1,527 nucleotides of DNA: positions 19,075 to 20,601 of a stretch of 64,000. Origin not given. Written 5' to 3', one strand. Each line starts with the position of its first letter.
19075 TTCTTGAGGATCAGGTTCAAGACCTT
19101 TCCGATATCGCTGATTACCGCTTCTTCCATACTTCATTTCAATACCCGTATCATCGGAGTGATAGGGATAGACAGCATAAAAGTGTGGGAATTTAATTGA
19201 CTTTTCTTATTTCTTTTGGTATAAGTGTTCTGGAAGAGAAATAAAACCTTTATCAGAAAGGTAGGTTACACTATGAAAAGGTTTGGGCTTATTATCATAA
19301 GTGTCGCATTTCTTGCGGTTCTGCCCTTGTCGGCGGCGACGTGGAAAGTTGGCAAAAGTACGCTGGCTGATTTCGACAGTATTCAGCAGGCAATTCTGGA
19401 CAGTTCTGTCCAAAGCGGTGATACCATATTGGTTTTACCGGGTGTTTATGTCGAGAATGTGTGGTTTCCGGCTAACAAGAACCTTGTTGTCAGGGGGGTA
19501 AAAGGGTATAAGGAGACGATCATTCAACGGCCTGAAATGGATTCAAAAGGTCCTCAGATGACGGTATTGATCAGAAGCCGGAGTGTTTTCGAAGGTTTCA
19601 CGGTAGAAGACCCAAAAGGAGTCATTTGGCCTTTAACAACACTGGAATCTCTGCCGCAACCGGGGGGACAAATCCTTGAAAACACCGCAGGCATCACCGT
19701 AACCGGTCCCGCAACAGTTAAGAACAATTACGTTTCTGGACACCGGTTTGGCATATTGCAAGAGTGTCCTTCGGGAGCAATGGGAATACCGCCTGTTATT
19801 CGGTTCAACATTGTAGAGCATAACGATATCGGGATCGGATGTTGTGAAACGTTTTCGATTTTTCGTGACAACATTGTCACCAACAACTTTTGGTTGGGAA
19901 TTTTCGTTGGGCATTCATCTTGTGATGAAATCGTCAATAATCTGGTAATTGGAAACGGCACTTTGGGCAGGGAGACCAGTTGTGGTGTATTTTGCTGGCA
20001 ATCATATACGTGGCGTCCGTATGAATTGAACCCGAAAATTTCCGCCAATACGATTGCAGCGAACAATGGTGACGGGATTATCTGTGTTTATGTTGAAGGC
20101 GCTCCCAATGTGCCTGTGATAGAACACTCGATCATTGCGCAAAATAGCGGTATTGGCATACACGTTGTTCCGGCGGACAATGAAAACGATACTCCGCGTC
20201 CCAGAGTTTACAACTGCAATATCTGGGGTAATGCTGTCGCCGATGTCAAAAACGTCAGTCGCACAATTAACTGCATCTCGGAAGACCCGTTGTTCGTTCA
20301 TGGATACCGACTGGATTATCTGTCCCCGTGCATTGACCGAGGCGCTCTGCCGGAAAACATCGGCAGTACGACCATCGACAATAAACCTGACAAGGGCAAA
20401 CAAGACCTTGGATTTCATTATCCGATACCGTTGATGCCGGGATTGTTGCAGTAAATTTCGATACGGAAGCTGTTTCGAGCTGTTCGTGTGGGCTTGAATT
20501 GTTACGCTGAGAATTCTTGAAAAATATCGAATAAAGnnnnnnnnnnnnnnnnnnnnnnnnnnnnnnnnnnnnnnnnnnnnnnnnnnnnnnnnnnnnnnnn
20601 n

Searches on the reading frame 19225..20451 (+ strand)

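Call 86: search_protein_families(library=pfam, proteins=[window:19225-20451:+], max_evalue=0.0001)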
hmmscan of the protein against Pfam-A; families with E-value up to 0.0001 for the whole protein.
window:19225-20451:+ (409 aa): 2 families
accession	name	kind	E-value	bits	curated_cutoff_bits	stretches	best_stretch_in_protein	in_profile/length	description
PF13229.12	Beta_helix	-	9.9e-08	32.2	25.9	0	155-261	47-148/158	Right handed beta helix region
PF05048.19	NosD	-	1.6e-07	31.5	23.6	1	156-321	18-162/212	Periplasmic copper-binding protein (NosD)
